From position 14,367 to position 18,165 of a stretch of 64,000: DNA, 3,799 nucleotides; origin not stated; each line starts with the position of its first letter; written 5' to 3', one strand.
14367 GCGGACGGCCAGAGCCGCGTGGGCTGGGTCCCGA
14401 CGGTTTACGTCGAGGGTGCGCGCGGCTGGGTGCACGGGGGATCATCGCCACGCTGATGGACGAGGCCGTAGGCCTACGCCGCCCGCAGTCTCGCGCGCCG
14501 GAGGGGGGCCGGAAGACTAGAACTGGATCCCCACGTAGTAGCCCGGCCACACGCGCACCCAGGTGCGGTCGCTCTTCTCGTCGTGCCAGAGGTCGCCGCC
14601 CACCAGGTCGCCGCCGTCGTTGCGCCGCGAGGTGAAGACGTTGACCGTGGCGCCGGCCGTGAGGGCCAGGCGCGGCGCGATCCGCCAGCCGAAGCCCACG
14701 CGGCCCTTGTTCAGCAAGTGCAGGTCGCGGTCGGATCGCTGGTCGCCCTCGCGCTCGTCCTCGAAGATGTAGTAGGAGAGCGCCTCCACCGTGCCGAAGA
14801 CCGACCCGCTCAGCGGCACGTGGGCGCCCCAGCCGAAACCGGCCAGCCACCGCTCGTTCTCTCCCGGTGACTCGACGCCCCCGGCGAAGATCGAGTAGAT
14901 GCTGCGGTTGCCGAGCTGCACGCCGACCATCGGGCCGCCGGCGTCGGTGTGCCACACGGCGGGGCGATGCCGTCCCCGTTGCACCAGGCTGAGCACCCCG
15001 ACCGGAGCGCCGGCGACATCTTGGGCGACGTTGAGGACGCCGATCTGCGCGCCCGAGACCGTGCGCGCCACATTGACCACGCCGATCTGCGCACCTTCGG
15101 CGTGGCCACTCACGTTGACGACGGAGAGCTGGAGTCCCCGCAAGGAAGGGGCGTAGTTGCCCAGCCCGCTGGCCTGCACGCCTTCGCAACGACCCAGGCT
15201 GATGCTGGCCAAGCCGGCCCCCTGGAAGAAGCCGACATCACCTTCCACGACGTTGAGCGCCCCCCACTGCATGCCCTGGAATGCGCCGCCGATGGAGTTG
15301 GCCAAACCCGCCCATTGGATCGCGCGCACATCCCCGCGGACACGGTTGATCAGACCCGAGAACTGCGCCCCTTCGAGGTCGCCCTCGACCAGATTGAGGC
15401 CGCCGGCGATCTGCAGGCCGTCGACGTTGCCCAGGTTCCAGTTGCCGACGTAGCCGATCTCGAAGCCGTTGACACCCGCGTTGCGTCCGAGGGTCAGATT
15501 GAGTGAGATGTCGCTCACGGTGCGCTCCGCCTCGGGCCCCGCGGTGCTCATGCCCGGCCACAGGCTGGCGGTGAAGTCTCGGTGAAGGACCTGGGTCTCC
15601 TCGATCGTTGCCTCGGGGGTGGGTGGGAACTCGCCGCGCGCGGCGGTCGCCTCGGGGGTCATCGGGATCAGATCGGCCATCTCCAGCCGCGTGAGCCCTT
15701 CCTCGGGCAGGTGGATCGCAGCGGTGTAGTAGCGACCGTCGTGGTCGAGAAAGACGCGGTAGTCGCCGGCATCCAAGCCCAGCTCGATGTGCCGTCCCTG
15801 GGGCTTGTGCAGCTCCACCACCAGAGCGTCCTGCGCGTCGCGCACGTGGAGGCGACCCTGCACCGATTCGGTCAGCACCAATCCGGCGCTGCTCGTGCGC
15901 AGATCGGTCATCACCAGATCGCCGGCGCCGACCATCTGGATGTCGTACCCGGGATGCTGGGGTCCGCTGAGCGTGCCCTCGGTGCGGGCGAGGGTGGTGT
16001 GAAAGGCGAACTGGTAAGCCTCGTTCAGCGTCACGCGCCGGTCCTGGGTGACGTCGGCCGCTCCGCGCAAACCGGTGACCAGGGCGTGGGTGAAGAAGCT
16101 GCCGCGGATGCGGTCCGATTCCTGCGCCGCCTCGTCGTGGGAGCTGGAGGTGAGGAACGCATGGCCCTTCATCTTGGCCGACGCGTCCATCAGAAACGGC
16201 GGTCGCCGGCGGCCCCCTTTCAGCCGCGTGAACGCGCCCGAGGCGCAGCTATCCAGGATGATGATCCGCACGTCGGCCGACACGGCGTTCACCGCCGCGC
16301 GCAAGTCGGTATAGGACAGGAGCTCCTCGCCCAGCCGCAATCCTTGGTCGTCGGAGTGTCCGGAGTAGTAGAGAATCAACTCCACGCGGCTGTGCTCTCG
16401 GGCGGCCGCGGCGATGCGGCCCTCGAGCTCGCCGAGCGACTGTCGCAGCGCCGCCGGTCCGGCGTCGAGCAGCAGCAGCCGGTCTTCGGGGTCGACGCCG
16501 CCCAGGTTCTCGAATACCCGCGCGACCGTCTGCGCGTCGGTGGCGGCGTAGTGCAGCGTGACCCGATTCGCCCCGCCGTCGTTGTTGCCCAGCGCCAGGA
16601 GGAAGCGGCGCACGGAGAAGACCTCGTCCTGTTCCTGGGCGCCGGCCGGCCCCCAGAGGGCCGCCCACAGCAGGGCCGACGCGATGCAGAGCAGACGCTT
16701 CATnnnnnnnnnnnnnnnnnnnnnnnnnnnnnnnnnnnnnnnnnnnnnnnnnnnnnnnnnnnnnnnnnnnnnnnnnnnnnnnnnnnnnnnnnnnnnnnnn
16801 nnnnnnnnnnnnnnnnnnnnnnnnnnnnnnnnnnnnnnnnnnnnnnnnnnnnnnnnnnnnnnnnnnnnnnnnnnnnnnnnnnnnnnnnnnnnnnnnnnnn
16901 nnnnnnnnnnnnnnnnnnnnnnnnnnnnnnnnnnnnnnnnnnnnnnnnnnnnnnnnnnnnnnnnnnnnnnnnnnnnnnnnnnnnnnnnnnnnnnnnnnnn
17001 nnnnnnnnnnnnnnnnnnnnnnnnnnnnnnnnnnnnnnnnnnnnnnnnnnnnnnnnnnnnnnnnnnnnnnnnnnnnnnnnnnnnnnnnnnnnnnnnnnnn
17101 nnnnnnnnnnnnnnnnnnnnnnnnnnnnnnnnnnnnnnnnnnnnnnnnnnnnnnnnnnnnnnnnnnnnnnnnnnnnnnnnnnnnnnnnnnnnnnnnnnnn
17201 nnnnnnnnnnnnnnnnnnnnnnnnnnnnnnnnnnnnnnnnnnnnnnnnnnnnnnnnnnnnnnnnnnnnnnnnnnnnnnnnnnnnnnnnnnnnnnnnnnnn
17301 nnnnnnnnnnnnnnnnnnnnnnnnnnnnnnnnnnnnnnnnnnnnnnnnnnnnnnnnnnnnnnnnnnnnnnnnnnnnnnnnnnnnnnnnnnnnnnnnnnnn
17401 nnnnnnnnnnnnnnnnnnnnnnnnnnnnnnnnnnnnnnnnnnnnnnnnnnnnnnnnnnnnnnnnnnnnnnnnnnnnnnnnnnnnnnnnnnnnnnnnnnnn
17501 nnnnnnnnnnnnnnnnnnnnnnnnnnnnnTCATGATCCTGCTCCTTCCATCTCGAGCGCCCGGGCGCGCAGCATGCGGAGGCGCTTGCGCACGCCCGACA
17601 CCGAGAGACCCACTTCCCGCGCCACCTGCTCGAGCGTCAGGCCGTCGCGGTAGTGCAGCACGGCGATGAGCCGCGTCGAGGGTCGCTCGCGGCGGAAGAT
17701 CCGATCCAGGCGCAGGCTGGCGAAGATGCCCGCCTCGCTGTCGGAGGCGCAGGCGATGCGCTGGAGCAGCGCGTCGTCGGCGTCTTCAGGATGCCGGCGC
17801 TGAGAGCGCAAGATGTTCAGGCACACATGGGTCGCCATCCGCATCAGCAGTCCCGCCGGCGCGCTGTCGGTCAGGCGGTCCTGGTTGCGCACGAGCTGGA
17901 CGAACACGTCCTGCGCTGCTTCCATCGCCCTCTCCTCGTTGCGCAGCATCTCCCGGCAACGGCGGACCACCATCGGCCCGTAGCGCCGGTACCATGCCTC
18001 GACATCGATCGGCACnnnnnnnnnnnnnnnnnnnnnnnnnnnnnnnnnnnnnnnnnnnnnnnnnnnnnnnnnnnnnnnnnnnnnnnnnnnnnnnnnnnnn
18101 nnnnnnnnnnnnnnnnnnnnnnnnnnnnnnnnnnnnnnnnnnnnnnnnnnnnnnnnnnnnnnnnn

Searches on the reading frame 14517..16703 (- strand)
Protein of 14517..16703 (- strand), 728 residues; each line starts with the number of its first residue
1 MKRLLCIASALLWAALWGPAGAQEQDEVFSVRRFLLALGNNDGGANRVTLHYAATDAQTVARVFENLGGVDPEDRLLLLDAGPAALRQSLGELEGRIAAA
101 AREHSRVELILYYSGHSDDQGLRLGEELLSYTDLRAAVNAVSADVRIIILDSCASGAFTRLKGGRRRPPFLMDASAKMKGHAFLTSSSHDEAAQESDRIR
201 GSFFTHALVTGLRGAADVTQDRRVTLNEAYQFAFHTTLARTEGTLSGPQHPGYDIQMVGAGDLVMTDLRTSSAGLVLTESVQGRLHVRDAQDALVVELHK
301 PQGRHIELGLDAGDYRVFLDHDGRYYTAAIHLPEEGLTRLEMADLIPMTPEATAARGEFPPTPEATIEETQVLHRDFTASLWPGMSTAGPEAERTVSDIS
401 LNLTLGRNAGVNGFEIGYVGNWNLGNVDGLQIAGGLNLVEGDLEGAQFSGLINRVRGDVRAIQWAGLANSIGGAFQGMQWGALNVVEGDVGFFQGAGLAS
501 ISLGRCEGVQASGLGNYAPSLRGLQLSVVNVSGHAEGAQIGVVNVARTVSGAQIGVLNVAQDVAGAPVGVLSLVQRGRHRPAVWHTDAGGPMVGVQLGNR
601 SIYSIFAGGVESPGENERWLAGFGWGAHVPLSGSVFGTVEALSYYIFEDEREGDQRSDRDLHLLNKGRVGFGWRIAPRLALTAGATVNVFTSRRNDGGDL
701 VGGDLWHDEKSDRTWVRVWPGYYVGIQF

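Call 7: search_protein_families(library=ncbifam, proteins=[window:14517-16703:-], max_evalue=1)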
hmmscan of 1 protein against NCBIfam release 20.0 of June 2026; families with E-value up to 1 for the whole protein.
window:14517-16703:- (728 aa): 4 families
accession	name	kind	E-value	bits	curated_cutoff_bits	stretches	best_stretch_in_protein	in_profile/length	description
NF047832.1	caspase_w_EACC1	subfamily_domain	8e-19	68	140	1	88-234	53-205/211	caspase, EACC1-associated type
NF047436.1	LA_2272_repeat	domain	3.4e-07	30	25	2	521-546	1-27/30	LA_2272 family surface repeat-containing protein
NF047437.1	VC2662_fam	equivalog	3.1e-05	23.5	140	1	502-576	102-174/187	VC2662 family protein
TIGR03016.1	pepcterm_hypo_1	hypoth_equivalog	0.11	11.5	90.85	0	642-686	204-255/477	TIGR03016 family PEP-CTERM system-associated outer membrane protein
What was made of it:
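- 14517..16703 (-): Related gene: a 728-aa protein with a caspase domain, a solenoid and an outer-membrane barrel. NCBIfam LA_2272_repeat scores 30 bits (call 7).
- On LA_2272 family surface repeat-containing proteins (NCBIfam NF047436): The caspase protein scores 30 bits (call 7).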

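Call 8: search_protein_families(library=pfam, proteins=[window:14517-16703:-], max_evalue=1)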
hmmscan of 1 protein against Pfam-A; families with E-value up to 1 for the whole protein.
window:14517-16703:- (728 aa): 1 family
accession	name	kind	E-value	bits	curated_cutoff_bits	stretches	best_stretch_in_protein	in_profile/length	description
PF00656.27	Peptidase_C14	-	3.9e-08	33.7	21.4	1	33-217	2-196/233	Caspase domain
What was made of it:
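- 14517..16703 (-): Pfam Peptidase_C14 at residues 33-217 (call 8).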

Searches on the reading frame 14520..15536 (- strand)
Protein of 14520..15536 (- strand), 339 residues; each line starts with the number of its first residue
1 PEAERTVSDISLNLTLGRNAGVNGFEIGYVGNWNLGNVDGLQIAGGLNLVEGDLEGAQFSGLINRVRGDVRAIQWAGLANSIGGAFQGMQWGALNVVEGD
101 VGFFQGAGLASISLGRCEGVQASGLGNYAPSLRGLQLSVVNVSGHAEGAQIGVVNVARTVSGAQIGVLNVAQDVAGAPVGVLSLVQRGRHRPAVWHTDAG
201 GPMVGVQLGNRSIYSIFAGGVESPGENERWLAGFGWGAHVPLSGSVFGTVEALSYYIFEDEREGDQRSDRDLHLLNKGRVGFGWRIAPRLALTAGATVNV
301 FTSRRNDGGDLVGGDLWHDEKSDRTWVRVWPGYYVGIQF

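Call 38: find_homologous_proteins(query=window:14520-15536:-)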
Query window:14520-15536:- (339 aa): 168 proteins with E <= 0.001 among 8000 candidates; the best 120 are listed.
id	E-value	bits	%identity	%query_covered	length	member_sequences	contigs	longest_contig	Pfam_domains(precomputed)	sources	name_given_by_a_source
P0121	3.6e-110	387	46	97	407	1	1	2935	-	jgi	jgi:hypothetical protein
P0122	3.6e-63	232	41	98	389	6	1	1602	-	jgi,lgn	jgi:hypothetical protein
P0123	2.5e-52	196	37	87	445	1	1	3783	-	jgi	-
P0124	2.6e-48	183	32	97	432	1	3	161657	PF04338.19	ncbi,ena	-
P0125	3.6e-44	169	36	100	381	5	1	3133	-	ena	-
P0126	1.1e-43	168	37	100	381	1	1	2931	-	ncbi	-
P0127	2.1e-43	167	35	100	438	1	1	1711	-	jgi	jgi:uncharacterized protein YjbI with pentapeptide repeats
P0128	2.7e-43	167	33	98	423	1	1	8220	-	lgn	-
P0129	4.9e-43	166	31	94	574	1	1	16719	-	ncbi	-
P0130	1.8e-41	161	36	88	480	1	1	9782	-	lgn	-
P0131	6.2e-39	152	36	100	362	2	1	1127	-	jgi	-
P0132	1.4e-38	151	28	99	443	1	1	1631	-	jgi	jgi:hypothetical protein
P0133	9.1e-37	145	30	91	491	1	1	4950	-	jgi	jgi:hypothetical protein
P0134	1.5e-36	144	37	98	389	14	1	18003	-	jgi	jgi:hypothetical protein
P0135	4.7e-36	143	35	99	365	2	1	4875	-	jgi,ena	-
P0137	5.6e-35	139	36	89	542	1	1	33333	PF07660.20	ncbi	-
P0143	2.9e-32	130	32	89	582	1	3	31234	PF13715.13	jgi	jgi:hypothetical protein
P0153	3.7e-29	120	34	98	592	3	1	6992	PF13715.13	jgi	-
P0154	1.2e-28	118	30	100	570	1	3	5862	PF07660.20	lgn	-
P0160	3.0e-27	114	30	97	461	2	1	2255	PF13715.13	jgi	-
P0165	1.8e-26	111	29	90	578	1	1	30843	PF13715.13,PF07660.20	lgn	-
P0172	1.2e-25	109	31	89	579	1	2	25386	PF13715.13,PF07660.20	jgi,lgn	jgi:hypothetical protein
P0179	1.7e-24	105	27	100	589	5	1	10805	PF07660.20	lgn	-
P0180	2.0e-24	105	31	89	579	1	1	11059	PF13715.13,PF07660.20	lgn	-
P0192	1.4e-21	95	28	90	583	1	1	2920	PF13715.13,PF07660.20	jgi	jgi:hypothetical protein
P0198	1.1e-20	92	31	76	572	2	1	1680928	PF13715.13,PF07660.20,PF13620.13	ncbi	-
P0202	2.1e-20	91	29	87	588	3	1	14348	PF13715.13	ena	-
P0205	1.4e-19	89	30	87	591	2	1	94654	PF13715.13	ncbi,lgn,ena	-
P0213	1.2e-18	86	29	86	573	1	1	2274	PF07660.20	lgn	-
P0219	5.3e-18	83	28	98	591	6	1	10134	PF13715.13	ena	-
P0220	2.2e-17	81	26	86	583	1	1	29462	PF07660.20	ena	-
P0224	1.5e-16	79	27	89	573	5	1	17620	PF13715.13,PF07660.20,PF13620.13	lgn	-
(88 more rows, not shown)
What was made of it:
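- Spacer use and periplasmic side: relatives of the solenoid-plus-barrel module carry other N-terminal domains, including STN (PF07660) and CarboxypepD_reg-like (PF13715) (call 38).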

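Call 51: predict_structure(alignment_id=A3)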
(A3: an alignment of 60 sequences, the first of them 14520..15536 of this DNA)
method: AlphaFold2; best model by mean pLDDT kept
length: 339 residues; sequences in the alignment: 60
mean_pLDDT: 95.3   pTM: 0.87
mean pLDDT of the five models: 95.3, 95.2, 95.1, 94.7, 94.7
residues with pLDDT >= 90: 305; 70-90: 25; 50-70: 9; < 50: 0
segments of 3 or more residues with pLDDT < 50: none
pLDDT, mean of each block of 10 residues (from residue 1): 84 93 97 97 97 98 98 98 98 98 98 98 98 98 98 99 98 97 97 94 96 98 87 98 98 93 65 95 98 98 93 94 97 98
secondary structure, 60 per line:
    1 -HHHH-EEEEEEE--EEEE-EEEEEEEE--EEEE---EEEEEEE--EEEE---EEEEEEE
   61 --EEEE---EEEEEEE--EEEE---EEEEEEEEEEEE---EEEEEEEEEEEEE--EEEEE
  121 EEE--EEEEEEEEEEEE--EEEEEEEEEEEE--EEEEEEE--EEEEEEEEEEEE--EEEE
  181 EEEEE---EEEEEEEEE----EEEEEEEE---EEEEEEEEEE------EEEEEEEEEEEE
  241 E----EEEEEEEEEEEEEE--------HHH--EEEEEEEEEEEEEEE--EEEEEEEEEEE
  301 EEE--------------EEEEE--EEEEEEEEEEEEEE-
elements in order: H2-5 E7-13 E16-19 E21-28 E31-34 E38-44 E47-50 E54-60 E63-66 E70-76 E79-82 E86-97 E101-113 E116-123 E126-137 E140-151 E154-160 E163-174 E177-185 E189-197 E202-209 E213-222 E229-241 E246-259 E273-287 E290-303 E318-322 E325-338

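Call 54: fold_search(model_id=the predicted structure, library=pdb)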
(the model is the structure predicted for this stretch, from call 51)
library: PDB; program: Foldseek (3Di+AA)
matches with E <= 10: 777; with E <= 0.001: 0
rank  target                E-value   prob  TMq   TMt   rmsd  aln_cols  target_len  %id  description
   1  9fzd_A                1.2e-03  0.99  0.20  0.33  10.0       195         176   10  Structure of OmpA-long in complex with nanobody Nb39 (released 2024-07-17)
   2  1p4t                  1.8e-03  1.00  0.28  0.55   6.3       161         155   12  Crystal structure of Neisserial surface protein A (NspA) (released 2003-07-22)
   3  9fzc_A                2.3e-03  0.99  0.20  0.34   9.6       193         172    8  Structure of OmpA-short in complex with nanobody Nb01 (released 2024-07-17)
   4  8qxp                  2.5e-03  1.00  0.28  0.49   6.5       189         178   12  Crystal structure of the outer membrane porin OmpW from Klebsiella pneumoniae (released 2024-01-24)
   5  6x9z                  3.8e-03  1.00  0.25  0.66   5.3       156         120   12  De novo design of transmembrane beta-barrels (released 2021-02-17)
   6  5mdq_A                4.6e-03  1.00  0.19  0.18   9.7       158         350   13  Crystal structure of outer membrane expressed Chitoporin VhChip from Vibrio harveyi (released 2017-12-20)
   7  9a2m_MODEL_1_A        4.6e-03  0.99  0.20  0.19   9.4       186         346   10  Model of E. coli OmpA by in-cell photo-crosslinking MS and deep learning (released 2023-02-24)
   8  5mdo_A                6.0e-03  1.00  0.19  0.19   9.6       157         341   13  Crystal structure of in vitro folded Chitoporin VhChip from Vibrio harveyi (crystal form I) (released 2017-12-20)
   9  1bxw                  6.6e-03  0.97  0.21  0.36  10.4       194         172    9  OUTER MEMBRANE PROTEIN A (OMPA) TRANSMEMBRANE DOMAIN (released 1998-10-14)
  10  3qra                  7.7e-03  0.97  0.20  0.37   9.5       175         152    8  The crystal structure of Ail, the attachment invasion locus protein of Yersinia pestis (released 2011-11-23)
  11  7eqm_A                8.1e-03  0.99  0.18  0.19   9.8       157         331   14  Apo Truncated VhChiP (Delta 1-19) (released 2022-08-10)
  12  8qwq_MODEL_1_A        8.6e-03  1.00  0.23  0.58   6.5       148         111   17  Magic-angle spinning NMR Structure of Opa60 in Lipid Bilayers (released 2024-07-24)
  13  2f1v_A                1.5e-02  1.00  0.26  0.45  10.7       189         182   11  Outer membrane protein OmpW (released 2006-01-24)
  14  8uzl_C                1.5e-02  0.85  0.19  0.35  11.8       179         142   11  Designed Transmembrane beta-barrel- TMB10_163 (released 2024-07-17)
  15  3a2s_X                1.8e-02  0.99  0.19  0.19   8.0       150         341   11  Crystal Structure of outer membrane protein PorB from Neisseria meningitidis in complex with sucrose (released 2010-04-07)
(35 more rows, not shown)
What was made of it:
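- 14523..14972 (-): C-terminal small antiparallel beta-barrel of the caspase protein, residues about 578-727, ending in ...YYVGIQF. Foldseek against the PDB returns 8-stranded outer-membrane barrels (NspA, OmpA, OmpW, OmpX, Ail, OprF-N) at probability 0.97-1.0 and E 1e-3 to 1e-2 (call 54).
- On LA_2272 family surface repeat-containing proteins (NCBIfam NF047436): The topology of the barrel-fused relative suggests the periplasmic side, which is an inference from call 54 and general knowledge of outer-membrane protein topology.
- On Outer-membrane beta-barrel proteins (OmpA/OmpX/porin-like): As a positive control, the caspase C-terminus hits NspA, OmpA, OmpW and OmpX at probability about 1 (call 54).
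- The same method readily finds barrels for the caspase C-terminus (call 54), which serves as a positive control. The related caspase protein does contain an outer-membrane barrel (call 54). The caspase C-terminal model gave 777 hits led by outer-membrane barrels (call 54).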

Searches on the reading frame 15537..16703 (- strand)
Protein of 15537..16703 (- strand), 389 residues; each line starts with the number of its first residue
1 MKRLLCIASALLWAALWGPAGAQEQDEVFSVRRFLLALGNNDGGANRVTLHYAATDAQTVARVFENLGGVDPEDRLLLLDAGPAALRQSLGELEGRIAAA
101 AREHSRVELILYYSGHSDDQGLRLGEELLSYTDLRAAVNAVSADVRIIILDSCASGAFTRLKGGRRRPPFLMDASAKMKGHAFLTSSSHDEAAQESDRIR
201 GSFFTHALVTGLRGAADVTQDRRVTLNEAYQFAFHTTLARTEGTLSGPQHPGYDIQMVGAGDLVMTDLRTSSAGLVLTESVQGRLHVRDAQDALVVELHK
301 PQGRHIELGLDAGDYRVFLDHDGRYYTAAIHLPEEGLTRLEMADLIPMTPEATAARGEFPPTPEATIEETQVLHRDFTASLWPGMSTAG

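Call 69: find_homologous_proteins(query=window:15537-16703:-)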
Query window:15537-16703:- (389 aa): 2100 proteins with E <= 0.001 among 8000 candidates; the best 120 are listed.
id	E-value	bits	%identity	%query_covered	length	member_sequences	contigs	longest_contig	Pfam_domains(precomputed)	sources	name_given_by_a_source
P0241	2.2e-109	384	53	97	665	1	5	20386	PF00656.28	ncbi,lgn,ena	-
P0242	3.7e-109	383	53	89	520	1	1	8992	PF00656.28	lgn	-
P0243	2.2e-108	381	51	95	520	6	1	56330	PF00656.28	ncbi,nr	ncbi:MAG: hypothetical protein GTO45_36835 [Candidatus Aminicenantes bacterium]|nr:hypothetical prot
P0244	3.8e-108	380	54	87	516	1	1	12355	PF00656.28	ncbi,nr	ncbi:MAG: caspase family protein [bacterium]|nr:caspase family protein [bacterium]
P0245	7.2e-108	379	50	94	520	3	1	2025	PF00656.28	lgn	-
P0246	1.0e-107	378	52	91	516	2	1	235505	PF00656.28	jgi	jgi:hypothetical protein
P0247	1.4e-107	378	52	92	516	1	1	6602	PF00656.28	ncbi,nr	ncbi:MAG: caspase family protein [bacterium]|nr:caspase family protein [bacterium]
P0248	1.5e-107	378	57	87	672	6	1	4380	PF00656.28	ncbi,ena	-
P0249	2.1e-107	377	53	86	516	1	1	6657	PF00656.28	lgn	-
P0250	4.0e-107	376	48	94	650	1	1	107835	PF00656.28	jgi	jgi:hypothetical protein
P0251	4.1e-107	376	53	86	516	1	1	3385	PF00656.28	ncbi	-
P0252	5.3e-107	376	49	94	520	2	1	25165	PF00656.28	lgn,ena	-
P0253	8.7e-107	375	56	87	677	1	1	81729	PF00656.28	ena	-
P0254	1.1e-106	375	46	99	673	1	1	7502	PF00656.28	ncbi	-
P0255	1.1e-106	375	46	99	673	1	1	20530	PF00656.28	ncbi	-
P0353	8.0e-102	359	51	93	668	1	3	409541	PF00656.28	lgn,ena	-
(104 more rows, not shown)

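Call 76: find_encoding_contigs(protein=P0253, flank=3500, max_places=1)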
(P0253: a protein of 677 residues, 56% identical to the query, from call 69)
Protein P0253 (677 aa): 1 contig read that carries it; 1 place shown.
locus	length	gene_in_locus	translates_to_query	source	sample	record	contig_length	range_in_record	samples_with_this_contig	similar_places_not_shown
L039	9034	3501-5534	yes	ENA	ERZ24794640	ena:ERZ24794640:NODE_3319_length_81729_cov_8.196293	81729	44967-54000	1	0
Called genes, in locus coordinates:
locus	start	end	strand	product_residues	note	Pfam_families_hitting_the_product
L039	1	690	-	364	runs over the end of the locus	PF01636:APH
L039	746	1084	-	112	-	-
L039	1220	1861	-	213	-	-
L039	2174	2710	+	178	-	PF04542:Sigma70_r2, PF08281:Sigma70_r4_2 (weak)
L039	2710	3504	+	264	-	-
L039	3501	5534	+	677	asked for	PF00656:Peptidase_C14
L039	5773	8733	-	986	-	PF13517:FG-GAP_3 (faint), PF11617:Cu-binding_MopE, PF01839:FG-GAP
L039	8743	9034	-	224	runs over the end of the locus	-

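Call 77: find_encoding_contigs(protein=P0353, flank=3500, max_places=1)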
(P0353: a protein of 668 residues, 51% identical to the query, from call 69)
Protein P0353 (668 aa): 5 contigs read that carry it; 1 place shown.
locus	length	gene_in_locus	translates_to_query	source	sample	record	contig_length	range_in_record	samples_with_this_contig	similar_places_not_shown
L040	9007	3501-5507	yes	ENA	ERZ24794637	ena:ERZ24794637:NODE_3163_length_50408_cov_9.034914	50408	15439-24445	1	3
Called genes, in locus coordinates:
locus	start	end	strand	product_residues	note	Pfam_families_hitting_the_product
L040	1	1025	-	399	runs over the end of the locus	PF09594:GT87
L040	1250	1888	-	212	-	-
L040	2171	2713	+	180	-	PF04542:Sigma70_r2, PF08281:Sigma70_r4_2 (faint)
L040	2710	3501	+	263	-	-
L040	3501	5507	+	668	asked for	PF00656:Peptidase_C14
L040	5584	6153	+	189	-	-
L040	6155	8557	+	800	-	PF00413:Peptidase_M10, PF04151:PPC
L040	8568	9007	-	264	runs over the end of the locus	PF00290:Trp_syntA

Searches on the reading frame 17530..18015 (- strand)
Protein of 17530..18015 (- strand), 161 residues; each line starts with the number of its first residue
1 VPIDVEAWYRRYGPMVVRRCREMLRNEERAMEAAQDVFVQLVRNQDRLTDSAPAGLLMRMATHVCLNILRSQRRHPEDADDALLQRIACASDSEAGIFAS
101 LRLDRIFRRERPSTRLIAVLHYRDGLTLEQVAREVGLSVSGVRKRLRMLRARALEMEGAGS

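Call 22: search_protein_families(library=pfam, proteins=[window:17530-18015:-], max_evalue=0.001)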
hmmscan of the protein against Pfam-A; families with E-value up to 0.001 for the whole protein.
window:17530-18015:- (161 aa): 6 families
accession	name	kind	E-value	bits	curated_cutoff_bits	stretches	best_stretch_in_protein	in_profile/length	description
PF04542.20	Sigma70_r2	-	1.7e-10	41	24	1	9-74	2-70/71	Sigma-70 region 2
PF08281.18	Sigma70_r4_2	-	2.1e-05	24.5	25.7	1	119-150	20-51/54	Sigma-70, region 4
PF12840.13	HTH_20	-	3.9e-05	24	27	1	115-151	8-44/51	Helix-turn-helix domain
PF13412.12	HTH_24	-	0.00017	21.5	21.9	1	116-150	8-42/48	Winged helix-turn-helix DNA-binding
PF04545.22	Sigma70_r4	-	0.00036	20.4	24.1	1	115-147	10-42/50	Sigma-70, region 4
PF13384.12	HTH_23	-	0.00039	20.6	24.6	1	111-147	3-39/50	Homeodomain-like domain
